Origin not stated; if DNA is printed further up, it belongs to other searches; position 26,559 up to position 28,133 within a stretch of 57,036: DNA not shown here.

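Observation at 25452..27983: Single-polypeptide fusion of a KMO/VioC-like flavin monooxygenase with a Glu/Leu/Phe/Val-type amino-acid dehydrogenase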

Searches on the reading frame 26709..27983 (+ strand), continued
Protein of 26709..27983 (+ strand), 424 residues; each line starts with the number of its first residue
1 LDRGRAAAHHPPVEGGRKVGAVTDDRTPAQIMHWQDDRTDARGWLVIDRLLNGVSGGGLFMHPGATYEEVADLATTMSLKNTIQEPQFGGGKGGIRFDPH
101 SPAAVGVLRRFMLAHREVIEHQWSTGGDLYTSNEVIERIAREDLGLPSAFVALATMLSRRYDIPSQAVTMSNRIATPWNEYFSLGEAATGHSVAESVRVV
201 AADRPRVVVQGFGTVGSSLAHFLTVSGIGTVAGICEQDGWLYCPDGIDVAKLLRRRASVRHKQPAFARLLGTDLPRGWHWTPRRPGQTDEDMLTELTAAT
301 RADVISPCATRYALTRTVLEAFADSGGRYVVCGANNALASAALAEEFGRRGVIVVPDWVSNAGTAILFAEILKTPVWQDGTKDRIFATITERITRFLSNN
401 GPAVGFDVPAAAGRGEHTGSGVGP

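Call 32: list_cluster_members(proteins=[P0051, P0052, P0053, P0054, P0048, P0050, P0055, P0058, P0060, P0062])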
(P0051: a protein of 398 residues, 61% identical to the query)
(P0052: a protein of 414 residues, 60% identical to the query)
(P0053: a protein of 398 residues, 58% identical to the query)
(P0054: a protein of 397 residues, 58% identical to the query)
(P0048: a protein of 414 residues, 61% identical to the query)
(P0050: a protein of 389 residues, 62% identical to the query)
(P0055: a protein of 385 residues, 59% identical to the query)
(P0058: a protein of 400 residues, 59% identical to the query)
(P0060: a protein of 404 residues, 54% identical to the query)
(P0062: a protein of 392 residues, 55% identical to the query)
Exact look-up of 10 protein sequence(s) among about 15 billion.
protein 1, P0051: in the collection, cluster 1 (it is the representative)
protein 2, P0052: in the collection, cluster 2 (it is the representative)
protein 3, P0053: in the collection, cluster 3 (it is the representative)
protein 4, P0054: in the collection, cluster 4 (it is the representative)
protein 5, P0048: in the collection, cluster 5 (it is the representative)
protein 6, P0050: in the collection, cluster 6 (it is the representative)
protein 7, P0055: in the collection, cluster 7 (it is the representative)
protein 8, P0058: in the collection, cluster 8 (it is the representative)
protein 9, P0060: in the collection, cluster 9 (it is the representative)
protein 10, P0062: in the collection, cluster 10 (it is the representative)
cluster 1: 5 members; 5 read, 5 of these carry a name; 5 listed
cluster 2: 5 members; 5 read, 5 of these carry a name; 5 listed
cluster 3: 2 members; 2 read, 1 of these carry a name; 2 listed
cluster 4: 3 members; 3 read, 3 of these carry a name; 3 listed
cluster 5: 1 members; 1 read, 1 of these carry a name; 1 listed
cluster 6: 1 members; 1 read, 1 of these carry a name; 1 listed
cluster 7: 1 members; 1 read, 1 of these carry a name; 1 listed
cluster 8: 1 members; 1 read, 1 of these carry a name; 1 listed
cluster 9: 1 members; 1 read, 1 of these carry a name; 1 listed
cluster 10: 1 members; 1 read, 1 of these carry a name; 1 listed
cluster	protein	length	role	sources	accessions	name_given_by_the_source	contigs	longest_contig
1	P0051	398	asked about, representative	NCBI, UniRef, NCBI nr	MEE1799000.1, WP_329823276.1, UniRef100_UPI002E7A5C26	Glu/Leu/Phe/Val dehydrogenase dimerization domain-containing protein [Streptomyces sp. ... | Glu/Leu/Phe/Val dehydrogenase dimerization domain-containing protein n=1 Tax=Streptomyces ...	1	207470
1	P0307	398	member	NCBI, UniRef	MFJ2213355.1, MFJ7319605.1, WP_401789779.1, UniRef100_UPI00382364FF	Glu/Leu/Phe/Val dehydrogenase dimerization domain-containing protein [Streptomyces sp. ... | Glu/Leu/Phe/Val dehydrogenase dimerization domain-containing protein n=1 Tax=unclassified ...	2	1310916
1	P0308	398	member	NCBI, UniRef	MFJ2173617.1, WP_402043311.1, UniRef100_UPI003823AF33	Glu/Leu/Phe/Val dehydrogenase dimerization domain-containing protein [Streptomyces sp. ... | Glu/Leu/Phe/Val dehydrogenase dimerization domain-containing protein n=1 Tax=Streptomyces ...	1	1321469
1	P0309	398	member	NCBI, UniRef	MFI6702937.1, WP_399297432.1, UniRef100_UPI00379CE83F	Glu/Leu/Phe/Val dehydrogenase dimerization domain-containing protein [Streptomyces sp. ... | Glu/Leu/Phe/Val dehydrogenase dimerization domain-containing protein n=1 Tax=Streptomyces ...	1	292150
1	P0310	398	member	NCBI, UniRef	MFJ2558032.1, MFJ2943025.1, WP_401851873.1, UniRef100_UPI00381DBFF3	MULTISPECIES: Glu/Leu/Phe/Val dehydrogenase dimerization domain-containing protein ... | Glu/Leu/Phe/Val dehydrogenase dimerization domain-containing protein n=1 Tax=unclassified ...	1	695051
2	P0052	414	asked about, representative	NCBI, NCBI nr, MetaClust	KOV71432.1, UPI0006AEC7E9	hypothetical protein ADL00_07630 [Streptomyces sp. AS58] | status=active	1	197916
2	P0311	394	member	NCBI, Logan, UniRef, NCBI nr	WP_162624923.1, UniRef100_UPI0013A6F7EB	Glu/Leu/Phe/Val dehydrogenase dimerization domain-containing protein [Streptomyces ... | Glu/Leu/Phe/Val dehydrogenase dimerization domain-containing protein n=1 Tax=Streptomyces ...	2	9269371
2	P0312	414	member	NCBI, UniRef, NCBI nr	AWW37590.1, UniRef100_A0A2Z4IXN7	hypothetical protein DN051_13775 [Streptomyces cadmiisoli] | Glutamate/phenylalanine/leucine/valine/L-tryptophan dehydrogenase C-terminal ...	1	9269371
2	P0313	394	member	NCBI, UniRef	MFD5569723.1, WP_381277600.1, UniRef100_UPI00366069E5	Glu/Leu/Phe/Val dehydrogenase dimerization domain-containing protein [Streptomyces ... | Glu/Leu/Phe/Val dehydrogenase dimerization domain-containing protein n=1 Tax=Streptomyces ...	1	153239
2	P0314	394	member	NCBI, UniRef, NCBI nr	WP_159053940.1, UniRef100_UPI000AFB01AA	Glu/Leu/Phe/Val dehydrogenase dimerization domain-containing protein [Streptomyces sp. ... | Glu/Leu/Phe/Val dehydrogenase dimerization domain-containing protein n=1 Tax=Streptomyces ...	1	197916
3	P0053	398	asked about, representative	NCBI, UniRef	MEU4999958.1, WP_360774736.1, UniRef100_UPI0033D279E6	Glu/Leu/Phe/Val dehydrogenase dimerization domain-containing protein [Streptomyces sp. ... | Glu/Leu/Phe/Val dehydrogenase dimerization domain-containing protein n=1 Tax=Streptomyces ...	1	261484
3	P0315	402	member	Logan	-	-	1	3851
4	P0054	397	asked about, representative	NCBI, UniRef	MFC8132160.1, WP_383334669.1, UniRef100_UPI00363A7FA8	Glu/Leu/Phe/Val dehydrogenase dimerization domain-containing protein [Streptomyces sp. ... | Glu/Leu/Phe/Val dehydrogenase dimerization domain-containing protein n=1 Tax=Streptomyces ...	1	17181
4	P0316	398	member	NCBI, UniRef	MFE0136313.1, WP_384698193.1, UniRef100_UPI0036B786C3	Glu/Leu/Phe/Val dehydrogenase dimerization domain-containing protein [Streptomyces sp. ... | Glu/Leu/Phe/Val dehydrogenase dimerization domain-containing protein n=1 Tax=Streptomyces ...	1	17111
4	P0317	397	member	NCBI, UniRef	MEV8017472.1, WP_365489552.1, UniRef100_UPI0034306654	Glu/Leu/Phe/Val dehydrogenase dimerization domain-containing protein [Streptomyces sp. ... | Glu/Leu/Phe/Val dehydrogenase dimerization domain-containing protein n=1 Tax=Streptomyces ...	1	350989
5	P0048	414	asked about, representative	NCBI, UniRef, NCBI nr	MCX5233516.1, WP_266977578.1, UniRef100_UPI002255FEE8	Glu/Leu/Phe/Val dehydrogenase dimerization domain-containing protein [Streptomyces sp. ... | Glu/Leu/Phe/Val dehydrogenase dimerization domain-containing protein n=1 Tax=Streptomyces ...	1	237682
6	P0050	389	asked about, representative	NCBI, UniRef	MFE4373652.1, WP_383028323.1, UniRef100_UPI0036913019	Glu/Leu/Phe/Val dehydrogenase dimerization domain-containing protein [Streptomyces sp. ... | Glu/Leu/Phe/Val dehydrogenase dimerization domain-containing protein n=1 Tax=Streptomyces ...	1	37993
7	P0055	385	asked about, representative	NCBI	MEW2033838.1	Glu/Leu/Phe/Val dehydrogenase dimerization domain-containing protein [Streptomyces ...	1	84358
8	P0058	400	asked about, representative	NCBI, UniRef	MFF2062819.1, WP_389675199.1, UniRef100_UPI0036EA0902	Glu/Leu/Phe/Val dehydrogenase dimerization domain-containing protein [Streptomyces sp. ... | Glu/Leu/Phe/Val dehydrogenase dimerization domain-containing protein n=1 Tax=Streptomyces ...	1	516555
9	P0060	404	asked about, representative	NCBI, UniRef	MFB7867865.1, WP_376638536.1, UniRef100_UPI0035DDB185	Glu/Leu/Phe/Val dehydrogenase dimerization domain-containing protein [Streptomyces sp. ... | Glu/Leu/Phe/Val dehydrogenase dimerization domain-containing protein n=1 Tax=Streptomyces ...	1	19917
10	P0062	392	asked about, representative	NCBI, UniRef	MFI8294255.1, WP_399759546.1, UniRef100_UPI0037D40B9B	Glu/Leu/Phe/Val dehydrogenase dimerization domain-containing protein [Streptomyces sp. ... | Glu/Leu/Phe/Val dehydrogenase dimerization domain-containing protein n=1 Tax=Streptomyces ...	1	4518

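Call 33: search_solved_structures(query=window:26709-27983:+, max_evalue=0.01, show_alignments=2)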
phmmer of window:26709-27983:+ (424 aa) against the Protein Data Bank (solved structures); distinct sequences matched with E-value up to 0.01: 67 (the best 60 are shown).
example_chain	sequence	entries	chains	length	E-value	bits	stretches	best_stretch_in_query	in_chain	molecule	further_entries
1b3b_A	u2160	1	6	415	3.9e-17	65.3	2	43-103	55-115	PROTEIN (GLUTAMATE DEHYDROGENASE)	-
2tmg_A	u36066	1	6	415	6.5e-17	64.6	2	43-103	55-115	PROTEIN (GLUTAMATE DEHYDROGENASE)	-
1b26_A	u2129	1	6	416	7.4e-17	64.4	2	43-103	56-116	GLUTAMATE DEHYDROGENASE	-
3k92_A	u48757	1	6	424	7.4e-16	61.1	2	200-259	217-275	NAD-specific glutamate dehydrogenase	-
3k8z_A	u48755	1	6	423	2.7e-15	59.3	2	200-259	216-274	NAD-specific glutamate dehydrogenase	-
7mfm_A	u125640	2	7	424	2.8e-15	59.2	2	200-259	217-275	Glutamate dehydrogenase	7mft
8ysw_A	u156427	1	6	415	3.6e-15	58.9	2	200-259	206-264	Glutamate dehydrogenase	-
8i83_A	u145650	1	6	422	3.8e-15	58.8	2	200-259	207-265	Glutamate dehydrogenase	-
5ijz_A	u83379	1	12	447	2.2e-14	56.3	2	203-369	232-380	NADP-specific glutamate dehydrogenase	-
5gud_A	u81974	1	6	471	2.4e-14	56.1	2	204-369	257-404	Glutamate dehydrogenase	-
8kao_A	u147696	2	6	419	2.8e-13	52.7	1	43-101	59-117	Glutamate dehydrogenase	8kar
4xgi_A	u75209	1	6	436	5.7e-13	51.6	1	42-254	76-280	Glutamate dehydrogenase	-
3aoe_A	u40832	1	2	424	1e-12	50.8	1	43-111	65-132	Glutamate dehydrogenase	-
3aog_A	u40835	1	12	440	1.2e-12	50.5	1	43-111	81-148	Glutamate dehydrogenase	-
3aoe_E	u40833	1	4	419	1.3e-11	47.1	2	42-102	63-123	Glutamate dehydrogenase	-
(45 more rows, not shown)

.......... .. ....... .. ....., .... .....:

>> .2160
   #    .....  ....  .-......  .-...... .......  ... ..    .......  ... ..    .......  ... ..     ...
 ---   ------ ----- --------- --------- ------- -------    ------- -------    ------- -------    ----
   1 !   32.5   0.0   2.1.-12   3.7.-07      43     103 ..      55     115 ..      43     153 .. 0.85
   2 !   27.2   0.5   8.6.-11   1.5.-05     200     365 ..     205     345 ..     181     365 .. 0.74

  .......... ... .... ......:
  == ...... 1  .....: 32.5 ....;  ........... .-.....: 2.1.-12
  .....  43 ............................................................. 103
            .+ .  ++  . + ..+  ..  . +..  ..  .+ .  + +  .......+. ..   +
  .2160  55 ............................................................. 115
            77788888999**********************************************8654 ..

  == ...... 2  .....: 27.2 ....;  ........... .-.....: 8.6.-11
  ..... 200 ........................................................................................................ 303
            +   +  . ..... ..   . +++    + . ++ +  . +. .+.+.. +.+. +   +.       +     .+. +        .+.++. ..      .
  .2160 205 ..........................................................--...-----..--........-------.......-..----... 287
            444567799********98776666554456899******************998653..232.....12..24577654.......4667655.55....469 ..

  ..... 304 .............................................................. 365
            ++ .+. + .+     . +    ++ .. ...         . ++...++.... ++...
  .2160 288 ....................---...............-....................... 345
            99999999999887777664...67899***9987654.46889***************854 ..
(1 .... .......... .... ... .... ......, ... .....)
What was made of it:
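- Closest known: Glu/Leu/Phe/Val amino-acid dehydrogenases. Different: It is closer to hexameric GDHs than to Phe/Leu dehydrogenases (call 33).
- The ELFV domain is closer to hexameric GDHs than to known Phe/Leu/Trp dehydrogenases (call 33).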

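Call 44: find_encoding_contigs(protein=P0072, flank=8000, max_places=1)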
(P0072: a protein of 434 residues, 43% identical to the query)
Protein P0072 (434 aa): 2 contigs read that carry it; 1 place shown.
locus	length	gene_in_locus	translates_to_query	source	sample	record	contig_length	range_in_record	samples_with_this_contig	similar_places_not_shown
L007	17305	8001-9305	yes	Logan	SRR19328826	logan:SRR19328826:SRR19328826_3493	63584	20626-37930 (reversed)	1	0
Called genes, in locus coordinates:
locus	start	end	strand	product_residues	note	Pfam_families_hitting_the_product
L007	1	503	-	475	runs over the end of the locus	PF03916:NrfD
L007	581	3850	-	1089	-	PF13183:Fer4_8 (faint), PF12837:Fer4_6 (faint), PF12838:Fer4_7 (weak), PF13187:Fer4_9 (faint), PF13247:Fer4_11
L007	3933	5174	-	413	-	PF22113:Mtrc-MtrF_II-IV_dom (faint), PF02085:Cytochrom_CIII (faint), PF14537:Cytochrom_c3_2 (faint), PF00034:Cytochrom_C, PF13442:Cytochrome_CBB3 (weak), PF14522:Cytochrome_C7 (weak)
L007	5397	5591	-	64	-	-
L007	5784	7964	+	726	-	PF07719:TPR_2 (faint), PF13424:TPR_12 (weak), PF00515:TPR_1 (faint), PF13176:TPR_7 (faint), PF13432:TPR_16 (faint), PF13181:TPR_8 (faint), PF13424:TPR_12, PF02518:HATPase_c, +3 more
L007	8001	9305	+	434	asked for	PF02812:ELFV_dehydrog_N, PF00208:ELFV_dehydrog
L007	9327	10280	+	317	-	PF00903:Glyoxalase (weak), PF13669:Glyoxalase_4 (weak)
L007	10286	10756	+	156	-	-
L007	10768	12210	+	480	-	PF01565:FAD_binding_4, PF09265:Cytokin-bind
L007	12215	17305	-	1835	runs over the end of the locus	PF00324:AA_permease, PF03522:SLC12 (faint)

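Call 45: find_encoding_contigs(protein=P0073, flank=8000, max_places=1)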
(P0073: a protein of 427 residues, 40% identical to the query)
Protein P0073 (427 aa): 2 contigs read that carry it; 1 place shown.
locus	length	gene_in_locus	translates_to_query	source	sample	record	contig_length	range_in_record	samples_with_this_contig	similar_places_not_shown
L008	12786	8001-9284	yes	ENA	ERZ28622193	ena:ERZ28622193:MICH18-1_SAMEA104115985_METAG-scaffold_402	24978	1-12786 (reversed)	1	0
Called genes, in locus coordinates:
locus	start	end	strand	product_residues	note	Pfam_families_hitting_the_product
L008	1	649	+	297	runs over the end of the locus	PF13621:Cupin_8, PF08007:JmjC_2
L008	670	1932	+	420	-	PF05977:MFS_3, PF07690:MFS_1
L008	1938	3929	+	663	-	PF00676:E1_dh, PF13292:DXP_synthase_N, PF02779:Transket_pyr, PF02780:Transketolase_C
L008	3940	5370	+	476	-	PF00364:Biotin_lipoyl, PF00198:2-oxoacid_dh, PF00550:PP-binding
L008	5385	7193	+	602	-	PF00109:ketoacyl-synt, PF02801:Ketoacyl-synt_C, PF16197:KAsynt_C_assoc, PF22336:RhiE-like_linker, PF22621:CurL-like_PKS_C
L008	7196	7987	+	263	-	PF04116:FA_hydroxylase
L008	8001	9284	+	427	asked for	PF02812:ELFV_dehydrog_N, PF00208:ELFV_dehydrog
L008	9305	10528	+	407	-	PF01154:HMG_CoA_synt_N (weak), PF08540:HMG_CoA_synt_C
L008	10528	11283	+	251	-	PF00378:ECH_1, PF16113:ECH_2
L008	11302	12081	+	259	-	PF00378:ECH_1, PF16113:ECH_2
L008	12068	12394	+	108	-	PF00550:PP-binding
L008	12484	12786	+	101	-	?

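Call 46: find_encoding_contigs(protein=P0067, flank=8000, max_places=1)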
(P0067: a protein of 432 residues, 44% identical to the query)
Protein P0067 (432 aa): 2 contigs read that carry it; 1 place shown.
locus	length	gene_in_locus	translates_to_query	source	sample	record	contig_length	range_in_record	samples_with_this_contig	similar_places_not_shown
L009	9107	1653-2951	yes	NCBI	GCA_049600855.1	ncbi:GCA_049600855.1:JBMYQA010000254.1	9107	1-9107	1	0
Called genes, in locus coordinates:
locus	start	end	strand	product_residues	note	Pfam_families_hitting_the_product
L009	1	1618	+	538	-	PF00515:TPR_1 (faint), PF07719:TPR_2 (faint), PF13176:TPR_7 (faint), PF13181:TPR_8 (faint), PF13374:TPR_10 (faint), PF13424:TPR_12 (weak), PF13424:TPR_12 (weak), PF02518:HATPase_c, +2 more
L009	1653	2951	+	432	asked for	PF02812:ELFV_dehydrog_N, PF00208:ELFV_dehydrog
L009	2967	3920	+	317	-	PF00903:Glyoxalase (weak), PF13669:Glyoxalase_4 (weak)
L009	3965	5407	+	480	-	PF01565:FAD_binding_4, PF09265:Cytokin-bind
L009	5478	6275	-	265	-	PF03544:TonB_C (weak)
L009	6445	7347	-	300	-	PF01266:DAO (faint), PF07992:Pyr_redox_2, PF13738:Pyr_redox_3 (faint), PF07992:Pyr_redox_2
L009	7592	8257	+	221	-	PF00160:Pro_isomerase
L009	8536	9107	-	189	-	PF00873:ACR_tran (weak)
